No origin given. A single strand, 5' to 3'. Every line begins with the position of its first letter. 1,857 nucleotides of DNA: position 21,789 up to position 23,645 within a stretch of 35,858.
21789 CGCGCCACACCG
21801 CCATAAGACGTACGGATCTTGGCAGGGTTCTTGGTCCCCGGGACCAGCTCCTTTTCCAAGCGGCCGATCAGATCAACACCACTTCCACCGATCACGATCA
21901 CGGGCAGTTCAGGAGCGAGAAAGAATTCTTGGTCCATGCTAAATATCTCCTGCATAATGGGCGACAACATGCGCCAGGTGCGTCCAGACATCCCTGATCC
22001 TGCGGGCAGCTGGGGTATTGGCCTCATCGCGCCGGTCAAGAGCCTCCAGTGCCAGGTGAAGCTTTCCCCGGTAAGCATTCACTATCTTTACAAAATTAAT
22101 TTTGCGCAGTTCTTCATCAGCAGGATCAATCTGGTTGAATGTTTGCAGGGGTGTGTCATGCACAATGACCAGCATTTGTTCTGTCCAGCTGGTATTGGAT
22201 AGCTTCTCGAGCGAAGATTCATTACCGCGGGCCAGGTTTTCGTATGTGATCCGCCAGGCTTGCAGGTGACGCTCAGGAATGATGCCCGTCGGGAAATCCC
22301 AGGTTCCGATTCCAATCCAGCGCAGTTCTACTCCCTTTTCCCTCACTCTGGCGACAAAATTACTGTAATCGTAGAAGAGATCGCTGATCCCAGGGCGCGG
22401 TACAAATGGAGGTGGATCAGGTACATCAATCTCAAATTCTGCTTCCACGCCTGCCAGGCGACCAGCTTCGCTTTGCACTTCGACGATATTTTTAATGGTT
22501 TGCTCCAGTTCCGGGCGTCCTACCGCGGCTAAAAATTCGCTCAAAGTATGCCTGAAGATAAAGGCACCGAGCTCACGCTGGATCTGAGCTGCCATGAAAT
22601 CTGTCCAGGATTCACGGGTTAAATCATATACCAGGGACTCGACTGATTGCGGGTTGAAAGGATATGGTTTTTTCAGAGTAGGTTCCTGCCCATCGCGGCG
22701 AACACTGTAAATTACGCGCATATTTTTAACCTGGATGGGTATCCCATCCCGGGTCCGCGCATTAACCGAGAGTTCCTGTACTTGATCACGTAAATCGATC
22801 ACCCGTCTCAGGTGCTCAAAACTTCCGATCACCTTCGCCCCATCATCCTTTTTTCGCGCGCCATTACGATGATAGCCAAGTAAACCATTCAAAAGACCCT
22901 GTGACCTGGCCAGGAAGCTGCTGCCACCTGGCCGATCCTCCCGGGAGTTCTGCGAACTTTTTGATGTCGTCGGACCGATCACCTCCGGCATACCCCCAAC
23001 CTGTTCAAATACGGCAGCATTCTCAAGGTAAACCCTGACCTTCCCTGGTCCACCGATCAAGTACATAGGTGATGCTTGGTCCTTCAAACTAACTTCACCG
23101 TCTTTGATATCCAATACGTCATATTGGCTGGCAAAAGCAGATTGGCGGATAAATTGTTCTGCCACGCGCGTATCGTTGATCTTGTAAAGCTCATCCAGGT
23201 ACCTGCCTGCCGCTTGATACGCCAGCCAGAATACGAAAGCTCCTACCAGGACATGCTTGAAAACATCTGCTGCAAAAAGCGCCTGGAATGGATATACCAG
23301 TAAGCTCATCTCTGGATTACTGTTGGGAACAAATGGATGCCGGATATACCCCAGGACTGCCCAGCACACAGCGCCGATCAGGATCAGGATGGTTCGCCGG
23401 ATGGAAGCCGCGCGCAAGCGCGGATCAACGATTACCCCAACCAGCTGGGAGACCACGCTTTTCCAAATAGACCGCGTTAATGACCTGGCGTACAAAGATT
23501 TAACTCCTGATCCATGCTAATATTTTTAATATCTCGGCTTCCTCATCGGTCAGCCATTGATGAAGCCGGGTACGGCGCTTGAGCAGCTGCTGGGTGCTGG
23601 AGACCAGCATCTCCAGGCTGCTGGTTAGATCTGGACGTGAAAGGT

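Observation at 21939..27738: Giant LVIVD-repeat membrane protein whose C-terminal domain is duplicated as a separate downstream gene, coupled to psuK-psuG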

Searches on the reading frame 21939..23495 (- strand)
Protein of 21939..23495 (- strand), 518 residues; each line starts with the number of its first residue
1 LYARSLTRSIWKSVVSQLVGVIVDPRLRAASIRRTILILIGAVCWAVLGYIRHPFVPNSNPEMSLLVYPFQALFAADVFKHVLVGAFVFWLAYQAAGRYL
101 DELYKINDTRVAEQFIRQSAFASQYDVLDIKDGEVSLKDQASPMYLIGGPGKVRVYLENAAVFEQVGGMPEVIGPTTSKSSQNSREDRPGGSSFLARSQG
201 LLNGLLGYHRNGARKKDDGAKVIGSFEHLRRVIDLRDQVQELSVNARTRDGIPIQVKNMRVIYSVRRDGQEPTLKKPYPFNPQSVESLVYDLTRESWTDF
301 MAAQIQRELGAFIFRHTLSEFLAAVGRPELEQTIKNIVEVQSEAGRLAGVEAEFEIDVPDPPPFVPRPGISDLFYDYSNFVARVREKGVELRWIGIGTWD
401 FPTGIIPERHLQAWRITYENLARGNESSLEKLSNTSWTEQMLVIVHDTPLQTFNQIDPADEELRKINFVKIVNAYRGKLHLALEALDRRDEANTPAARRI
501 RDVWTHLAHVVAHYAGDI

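Call 3: search_protein_families(library=pfam, proteins=[window:21939-23495:-], max_evalue=0.01)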
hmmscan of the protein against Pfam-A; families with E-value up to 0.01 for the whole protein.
window:21939-23495:- (518 aa): 0 families

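Call 5: search_protein_families(library=ncbifam, proteins=[window:21939-23495:-], max_evalue=0.1)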
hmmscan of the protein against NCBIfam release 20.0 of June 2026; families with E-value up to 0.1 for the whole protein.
window:21939-23495:- (518 aa): 0 families

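Call 6: search_protein_families(library=pfam, proteins=[window:21939-23495:-], max_evalue=10)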
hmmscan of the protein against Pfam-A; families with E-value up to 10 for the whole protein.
window:21939-23495:- (518 aa): 0 families
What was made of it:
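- On SPFH / Band 7 superfamily: Neither window protein hits any Pfam model, even at E up to 10 (call 6).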

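Call 7: search_protein_families(library=padloc, proteins=[window:21939-23495:-], max_evalue=1)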
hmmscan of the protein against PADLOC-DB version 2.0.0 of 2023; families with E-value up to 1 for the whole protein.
window:21939-23495:- (518 aa): 0 families

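Call 8: find_homologous_proteins(query=window:21939-23495:-)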
Query window:21939-23495:- (518 aa): 109 proteins with E <= 0.001 among 8000 candidates.
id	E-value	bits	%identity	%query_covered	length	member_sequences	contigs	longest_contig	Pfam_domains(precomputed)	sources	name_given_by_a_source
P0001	0.0e+0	1072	91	100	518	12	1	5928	-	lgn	-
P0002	0.0e+0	1064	90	100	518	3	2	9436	-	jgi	jgi:hypothetical protein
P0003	7.8e-274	927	77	100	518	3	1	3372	-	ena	-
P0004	2.7e-270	915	76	100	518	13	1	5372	-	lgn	-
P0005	2.2e-269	912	76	100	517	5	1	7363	-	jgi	-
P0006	1.8e-267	906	76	100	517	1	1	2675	-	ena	-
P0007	1.7e-266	903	75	100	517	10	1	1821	-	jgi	-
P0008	9.3e-265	897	73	100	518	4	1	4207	-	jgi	jgi:hypothetical protein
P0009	1.1e-263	894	76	97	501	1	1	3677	-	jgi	jgi:hypothetical protein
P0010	4.4e-263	892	76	97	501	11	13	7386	-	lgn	-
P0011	5.9e-260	881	77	95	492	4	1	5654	-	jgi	jgi:hypothetical protein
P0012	1.4e-259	880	72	100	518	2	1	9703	-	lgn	-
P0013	2.8e-259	879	72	100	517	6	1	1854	-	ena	-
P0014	6.7e-258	875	74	100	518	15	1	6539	-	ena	-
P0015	7.6e-257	871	74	97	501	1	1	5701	-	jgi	jgi:hypothetical protein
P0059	2.5e-142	493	46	99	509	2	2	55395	-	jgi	-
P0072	8.8e-132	459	44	95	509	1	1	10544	PF01145.32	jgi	jgi:hypothetical protein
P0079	2.6e-125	437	44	95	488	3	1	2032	PF01145.32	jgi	jgi:hypothetical protein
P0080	7.1e-125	436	44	95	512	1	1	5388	PF01145.32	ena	-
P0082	2.9e-124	434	44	95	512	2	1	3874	PF01145.32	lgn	-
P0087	2.6e-121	424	43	95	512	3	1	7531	PF01145.32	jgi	-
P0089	3.3e-119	417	42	95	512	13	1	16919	PF01145.32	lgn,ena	-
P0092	5.5e-118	413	42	100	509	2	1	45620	-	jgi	jgi:hypothetical protein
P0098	2.8e-85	305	36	88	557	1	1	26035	-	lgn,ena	-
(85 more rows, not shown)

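Call 13: search_solved_structures(query=A1, max_evalue=1)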
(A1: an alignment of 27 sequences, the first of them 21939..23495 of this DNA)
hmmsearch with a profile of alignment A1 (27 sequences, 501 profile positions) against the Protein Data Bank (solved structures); distinct sequences matched with E-value up to 1: 2.
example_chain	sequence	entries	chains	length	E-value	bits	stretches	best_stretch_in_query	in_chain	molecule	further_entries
5eiu_A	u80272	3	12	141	0.48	12.1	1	439-485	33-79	TRIM protein-E3 ligase Chimera | Tripartite motif-containing protein 5,Serine--tRNA ligase,Tripartite motif-containing prot | Tripartite motif-containing protei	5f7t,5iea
5va4_A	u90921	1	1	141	0.76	11.4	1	440-484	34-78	TRIM5/cyclophilin A V4 fusion protein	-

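Call 18: find_encoding_contigs(protein=P0059, flank=10000, max_places=2)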
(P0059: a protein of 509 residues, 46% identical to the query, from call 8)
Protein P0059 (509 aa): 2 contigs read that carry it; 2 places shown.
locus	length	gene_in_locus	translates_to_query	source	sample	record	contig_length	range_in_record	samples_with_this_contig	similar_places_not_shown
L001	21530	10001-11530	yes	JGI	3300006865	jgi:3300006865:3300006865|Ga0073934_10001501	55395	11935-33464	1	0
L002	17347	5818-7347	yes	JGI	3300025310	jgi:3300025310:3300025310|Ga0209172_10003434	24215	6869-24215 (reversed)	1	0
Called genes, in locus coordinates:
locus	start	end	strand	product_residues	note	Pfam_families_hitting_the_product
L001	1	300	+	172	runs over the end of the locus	PF14512:TM1586_NiRdase (faint), PF00881:Nitroreductase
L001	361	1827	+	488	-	PF00999:Na_H_Exchanger, PF02080:TrkA_C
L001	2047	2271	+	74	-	PF02604:PhdYeFM_antitox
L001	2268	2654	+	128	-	PF01850:PIN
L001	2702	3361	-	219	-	PF02811:PHP (weak), PF13263:PHP_C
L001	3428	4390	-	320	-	PF03706:LPG_synthase_TM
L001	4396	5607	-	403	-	PF04015:DUF362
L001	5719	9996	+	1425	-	PF08309:LVIVD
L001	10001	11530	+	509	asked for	-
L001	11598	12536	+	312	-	PF00294:PfkB, PF08543:Phos_pyr_kin (weak)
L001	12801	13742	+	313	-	PF04227:Indigoidine_A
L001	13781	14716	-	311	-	PF02779:Transket_pyr, PF02780:Transketolase_C, PF22613:Transketolase_C_1 (weak), PF17147:PFOR_II (weak)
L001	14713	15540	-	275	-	PF13292:DXP_synthase_N, PF00456:Transketolase_N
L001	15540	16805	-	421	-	PF03611:EIIC-GAT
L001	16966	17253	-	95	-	PF02302:PTS_IIB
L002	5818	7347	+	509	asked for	-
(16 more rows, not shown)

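Call 19: find_encoding_contigs(protein=P0092, flank=10000, max_places=2)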
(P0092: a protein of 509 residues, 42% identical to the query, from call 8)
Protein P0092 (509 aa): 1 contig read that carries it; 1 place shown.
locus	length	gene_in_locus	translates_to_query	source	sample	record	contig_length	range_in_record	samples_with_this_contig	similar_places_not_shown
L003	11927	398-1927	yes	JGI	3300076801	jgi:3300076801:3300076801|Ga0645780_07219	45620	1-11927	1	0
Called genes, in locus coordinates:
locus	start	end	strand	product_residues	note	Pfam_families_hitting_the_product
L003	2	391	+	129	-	?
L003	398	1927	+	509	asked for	-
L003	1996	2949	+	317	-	PF00294:PfkB, PF08543:Phos_pyr_kin (weak)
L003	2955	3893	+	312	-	PF04227:Indigoidine_A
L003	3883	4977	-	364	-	-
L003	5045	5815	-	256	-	PF10370:Rv2993c-like_N (weak), PF01557:FAA_hydrolase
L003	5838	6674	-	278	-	PF01418:HTH_6, PF01380:SIS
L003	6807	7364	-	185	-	PF14117:DUF4287, PF08327:AHSA1 (faint)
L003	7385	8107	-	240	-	PF03372:Exo_endo_phos (weak)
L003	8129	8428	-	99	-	-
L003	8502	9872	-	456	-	-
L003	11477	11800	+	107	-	-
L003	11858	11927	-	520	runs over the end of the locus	PF00571:CBS, PF24698:DUF7662, PF14088:DUF4268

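Call 20: find_encoding_contigs(protein=P0098, flank=8000, max_places=2)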
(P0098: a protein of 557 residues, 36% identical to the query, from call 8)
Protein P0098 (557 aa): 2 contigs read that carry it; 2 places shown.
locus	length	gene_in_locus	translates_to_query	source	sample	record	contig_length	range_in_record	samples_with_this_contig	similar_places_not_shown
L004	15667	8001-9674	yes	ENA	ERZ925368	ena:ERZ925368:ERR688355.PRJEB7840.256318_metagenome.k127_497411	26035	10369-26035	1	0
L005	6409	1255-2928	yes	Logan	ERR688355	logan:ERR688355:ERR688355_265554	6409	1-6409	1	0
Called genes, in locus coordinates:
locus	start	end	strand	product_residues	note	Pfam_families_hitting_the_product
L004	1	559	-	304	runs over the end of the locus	PF00528:BPD_transp_1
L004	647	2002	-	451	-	-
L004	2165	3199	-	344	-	PF00356:LacI, PF00532:Peripla_BP_1, PF13407:Peripla_BP_4, PF13377:Peripla_BP_3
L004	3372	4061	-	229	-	PF02811:PHP (weak), PF13263:PHP_C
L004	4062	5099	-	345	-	PF03706:LPG_synthase_TM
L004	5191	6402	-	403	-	PF04015:DUF362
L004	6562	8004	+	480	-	-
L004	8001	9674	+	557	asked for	-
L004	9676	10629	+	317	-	PF00294:PfkB, PF08543:Phos_pyr_kin (weak)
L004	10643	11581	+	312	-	PF04227:Indigoidine_A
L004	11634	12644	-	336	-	-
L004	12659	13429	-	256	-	PF10370:Rv2993c-like_N, PF01557:FAA_hydrolase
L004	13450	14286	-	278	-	PF01418:HTH_6, PF01380:SIS (weak)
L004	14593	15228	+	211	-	PF00174:Oxidored_molyb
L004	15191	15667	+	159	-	?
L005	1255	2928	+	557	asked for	-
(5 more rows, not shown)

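Call 23: predict_structure(alignment_id=A1)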
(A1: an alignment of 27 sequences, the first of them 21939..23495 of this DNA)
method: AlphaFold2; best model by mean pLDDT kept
length: 518 residues; sequences in the alignment: 27
mean_pLDDT: 74.7   pTM: 0.55
mean pLDDT of the five models: 74.7, 72.3, 71.1, 69.6, 67.3
residues with pLDDT >= 90: 53; 70-90: 300; 50-70: 121; < 50: 44
segments of 3 or more residues with pLDDT < 50: 180-195, 198-216, 516-518
pLDDT, mean of each block of 10 residues (from residue 1): 77 77 76 85 86 77 79 83 88 90 87 87 82 88 85 90 87 76 38 48 41 48 82 91 88 85 89 87 90 78 88 79 55 70 66 55 51 61 88 81 61 58 59 65 63 64 73 81 81 83 81 49
secondary structure, 60 per line:
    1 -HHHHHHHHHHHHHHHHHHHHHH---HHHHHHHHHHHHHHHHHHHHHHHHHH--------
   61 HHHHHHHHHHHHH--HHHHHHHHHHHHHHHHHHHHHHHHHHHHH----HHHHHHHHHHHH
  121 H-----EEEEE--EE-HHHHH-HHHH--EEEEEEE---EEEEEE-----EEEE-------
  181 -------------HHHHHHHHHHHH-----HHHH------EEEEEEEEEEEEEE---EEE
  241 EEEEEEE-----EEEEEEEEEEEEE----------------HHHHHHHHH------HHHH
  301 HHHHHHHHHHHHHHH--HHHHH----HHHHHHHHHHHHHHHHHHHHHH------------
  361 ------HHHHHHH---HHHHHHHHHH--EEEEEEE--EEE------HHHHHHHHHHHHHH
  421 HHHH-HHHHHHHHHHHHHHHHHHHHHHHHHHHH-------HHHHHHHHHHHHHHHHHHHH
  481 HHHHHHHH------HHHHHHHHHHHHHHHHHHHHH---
elements in order: H2-23 H27-52 H61-73 H76-104 H109-121 E127-131 H137-141 H143-146 E149-155 E159-164 E170-173 H194-205 H211-214 E221-234 E238-247 E253-265 H282-290 H297-315 H318-322 H327-348 H367-373 H377-386 E389-395 E398-400 H407-424 H426-453 H461-488 H495-515
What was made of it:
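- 21939..23495 (-): Gene B: 518-aa SPFH paralogue with a two-helix membrane hairpin (residues 30-48 and 73-91), a cytoplasmic SPFH domain and C-terminal helices. TTG start, AGGAG 8 nt upstream. AF2 pLDDT 74.7 (call 23).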

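Call 28: fold_search(model_id=the predicted structure, library=pdb)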
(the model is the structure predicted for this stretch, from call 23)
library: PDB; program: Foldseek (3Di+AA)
matches with E <= 10: 135; with E <= 0.001: 36
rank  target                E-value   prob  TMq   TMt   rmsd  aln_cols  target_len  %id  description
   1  9vvg_A                7.7e-08  1.00  0.23  0.38  32.3       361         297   14  Cryo-EM structure of the erlin1/2 complex purified using GDN and CHS (released 2026-03-25)
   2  9o9u_A                1.8e-07  1.00  0.24  0.40  31.7       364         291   14  The Erlin1/2 complex (released 2025-10-22)
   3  9vvj_A                3.4e-07  1.00  0.24  0.39  30.8       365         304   13  Cryo-EM structure of the erlin1/2 complex purified using DDM and GDN (released 2026-03-25)
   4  9vvg_a                7.4e-07  1.00  0.24  0.39  31.5       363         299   13  Cryo-EM structure of the erlin1/2 complex purified using GDN and CHS (released 2026-03-25)
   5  9vvj_a                8.7e-07  1.00  0.25  0.40  29.6       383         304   13  Cryo-EM structure of the erlin1/2 complex purified using DDM and GDN (released 2026-03-25)
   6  8rrh_B                1.2e-06  1.00  0.19  0.31  15.9       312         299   14  The human prohibitin complex (released 2024-12-18)
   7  9wff_A                3.9e-06  1.00  0.25  0.43  29.1       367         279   12  Cryo-EM structure of the human Erlin2 oligomer (released 2026-01-21)
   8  9oh9_A                4.1e-06  1.00  0.22  0.42  12.8       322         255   14  Human Stomatin Complex in Native Membrane Vesicles (released 2025-08-13)
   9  7vhq_E                6.4e-06  1.00  0.25  0.46  23.1       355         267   13  Structural insights into the membrane microdomain organization by SPFH family proteins (released 2022-01-19)
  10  9r86_A0               6.4e-06  1.00  0.18  0.14  32.0       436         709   10  Major Vault Protein from Human Brain (released 2025-07-02)
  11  9oh9_B                8.9e-06  1.00  0.24  0.44  12.8       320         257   13  Human Stomatin Complex in Native Membrane Vesicles (released 2025-08-13)
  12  9z7u_C                8.9e-06  1.00  0.19  0.34  17.8       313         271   12  Human Stomatin - C8 Symmetry (released 2026-02-25)
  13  9cz2_XA               1.2e-05  1.00  0.25  0.44  21.3       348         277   14  Cryo-EM structure of a nautilus-like HflK/C assembly in complex with FtsH AAA protease (released 2024-11-13)
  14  4v60_A                1.3e-05  1.00  0.19  0.12  30.2       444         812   10  The structure of rat liver vault at 3.5 angstrom resolution (released 2014-07-09)
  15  9o9u_a                1.4e-05  1.00  0.25  0.42  29.6       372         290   13  The Erlin1/2 complex (released 2025-10-22)
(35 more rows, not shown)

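Call 29: find_related_loci(query=A1, collection=genome_contigs, flank=10000)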
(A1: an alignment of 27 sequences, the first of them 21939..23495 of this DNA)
Query A1 (518 aa) in genome_contigs; peptide patterns used: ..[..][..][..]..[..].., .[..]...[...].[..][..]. (x = any residue, [..] = any of these).
339 stretches matched a pattern; 216 encode a relative of the query (tblastn E <= 1e-3); the best 80 are kept; 80 distinct loci.
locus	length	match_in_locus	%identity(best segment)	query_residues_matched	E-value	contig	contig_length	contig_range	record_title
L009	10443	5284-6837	74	1-518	0e+0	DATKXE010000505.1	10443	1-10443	MAG TPA_asm: Anaerolineales bacterium isolate SMAG_U14183 k141_3360646, whole genome shotgun sequence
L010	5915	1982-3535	65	1-518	0e+0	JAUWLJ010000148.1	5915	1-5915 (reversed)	MAG: Chloroflexota bacterium isolate CSMAG_2369 CSMAG_2369_k141_1781016_length_5915_cov_7.0000, whole genome shotgun seq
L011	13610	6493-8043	64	1-518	0e+0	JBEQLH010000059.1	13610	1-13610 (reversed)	MAG: Anaerolineales bacterium isolate Y22TTR21b10o NODE_397_length_13610_cov_7.863667, whole genome shotgun sequence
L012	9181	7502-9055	66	1-518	0e+0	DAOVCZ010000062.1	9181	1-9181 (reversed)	MAG TPA_asm: Chloroflexota bacterium isolate CSMAG_1044 CSMAG_1044_k141_4394701_length_9181_cov_10.5947, whole genome sh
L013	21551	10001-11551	63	1-518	0e+0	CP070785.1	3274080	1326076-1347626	MAG: Chloroflexota bacterium isolate bin156 chromosome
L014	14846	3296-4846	63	1-518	0e+0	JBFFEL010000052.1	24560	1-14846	MAG: Anaerolineales bacterium isolate Mix_mud13.2021.11.71 k141_2945141_length_24560_cov_13.0000, whole genome shotgun s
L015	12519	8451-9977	58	1-511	0e+0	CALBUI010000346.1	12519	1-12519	MAG: uncultured Anaerolineales bacterium isolate N4_Bin_METABAT__171_1 genome assembly, contig: c_000004340239, whole ge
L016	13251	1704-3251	45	1-517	3e-142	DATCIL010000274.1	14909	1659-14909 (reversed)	MAG TPA_asm: Anaerolineales bacterium isolate SMAG_U7858 k141_3584810, whole genome shotgun sequence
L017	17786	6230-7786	44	1-517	1e-141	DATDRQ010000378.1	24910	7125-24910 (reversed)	MAG TPA_asm: Anaerolineales bacterium isolate SMAG_U7981 k141_1558657, whole genome shotgun sequence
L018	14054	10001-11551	41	2-514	3e-120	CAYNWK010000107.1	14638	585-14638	MAG TPA_asm: uncultured Anaerolineaceae bacterium isolate SRP214966_co2_130 genome assembly, contig: NODE_6552_length_14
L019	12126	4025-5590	40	1-517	4e-120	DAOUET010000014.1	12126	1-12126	MAG TPA_asm: Anaerolineales bacterium isolate N7_331 k137_1368711, whole genome shotgun sequence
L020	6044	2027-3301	39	31-493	2e-91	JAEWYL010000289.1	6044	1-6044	MAG: Chloroflexota bacterium isolate OH_SFB_172 k127_450095, whole genome shotgun sequence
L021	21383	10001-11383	35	12-491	2e-83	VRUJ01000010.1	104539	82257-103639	MAG: Chloroflexota bacterium isolate MohnsGC08_bin188 NODE_10_length_104539_cov_56.684191, whole genome shotgun sequence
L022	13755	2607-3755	37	69-491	8e-83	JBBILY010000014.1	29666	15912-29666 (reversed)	MAG: Chloroflexota bacterium isolate BR1F70218_bin_22 NODE_1781_length_29666_cov_4.770997, whole genome shotgun sequence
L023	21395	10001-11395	34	4-482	8e-79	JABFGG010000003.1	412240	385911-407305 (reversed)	MAG: Chloroflexota bacterium isolate CFX15 c_000000000003, whole genome shotgun sequence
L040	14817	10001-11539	30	6-514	4e-70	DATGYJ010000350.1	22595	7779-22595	MAG TPA_asm: Anaerolineales bacterium isolate SMAG_U10632 k141_39919, whole genome shotgun sequence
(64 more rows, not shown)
